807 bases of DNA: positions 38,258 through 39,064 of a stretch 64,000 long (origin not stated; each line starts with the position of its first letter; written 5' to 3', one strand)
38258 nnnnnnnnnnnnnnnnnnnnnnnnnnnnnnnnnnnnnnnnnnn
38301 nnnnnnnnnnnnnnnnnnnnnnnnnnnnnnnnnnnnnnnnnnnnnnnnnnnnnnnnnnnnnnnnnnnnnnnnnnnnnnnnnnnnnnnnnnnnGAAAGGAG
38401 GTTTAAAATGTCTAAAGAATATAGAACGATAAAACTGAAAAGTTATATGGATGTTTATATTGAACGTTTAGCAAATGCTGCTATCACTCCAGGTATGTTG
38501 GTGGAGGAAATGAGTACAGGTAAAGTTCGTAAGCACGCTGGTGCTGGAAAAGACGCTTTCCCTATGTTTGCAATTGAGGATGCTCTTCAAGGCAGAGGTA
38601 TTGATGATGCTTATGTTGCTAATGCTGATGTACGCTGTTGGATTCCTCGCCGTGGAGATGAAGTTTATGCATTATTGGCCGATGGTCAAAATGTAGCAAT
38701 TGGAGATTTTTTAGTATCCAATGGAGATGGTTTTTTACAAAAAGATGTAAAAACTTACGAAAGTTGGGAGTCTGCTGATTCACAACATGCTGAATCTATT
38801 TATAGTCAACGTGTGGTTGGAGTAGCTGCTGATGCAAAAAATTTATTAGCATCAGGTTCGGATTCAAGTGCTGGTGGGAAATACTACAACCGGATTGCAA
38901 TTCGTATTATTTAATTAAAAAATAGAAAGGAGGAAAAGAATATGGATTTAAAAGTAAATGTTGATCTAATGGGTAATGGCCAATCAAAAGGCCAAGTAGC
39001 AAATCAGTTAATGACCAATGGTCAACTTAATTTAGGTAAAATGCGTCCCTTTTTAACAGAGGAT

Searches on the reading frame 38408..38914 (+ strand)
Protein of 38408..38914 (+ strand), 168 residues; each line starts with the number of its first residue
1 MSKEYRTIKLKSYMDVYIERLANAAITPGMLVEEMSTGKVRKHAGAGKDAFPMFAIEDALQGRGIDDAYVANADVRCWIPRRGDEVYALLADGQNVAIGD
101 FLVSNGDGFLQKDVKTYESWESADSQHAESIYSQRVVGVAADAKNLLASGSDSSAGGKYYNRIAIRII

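Call 4: search_protein_families(library=pfam, proteins=[window:38408-38914:+], max_evalue=0.1)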
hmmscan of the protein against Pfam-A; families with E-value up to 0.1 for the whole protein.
window:38408-38914:+ (168 aa): 0 families

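Call 87: search_protein_families(library=phrogs, proteins=[window:38408-38914:+], max_evalue=0.001)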
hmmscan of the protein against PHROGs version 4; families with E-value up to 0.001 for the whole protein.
window:38408-38914:+ (168 aa): 1 family
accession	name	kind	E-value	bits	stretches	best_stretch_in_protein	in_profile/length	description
phrog_766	-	head and packaging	2.6e-14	54.4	1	11-112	13-115/150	head decoration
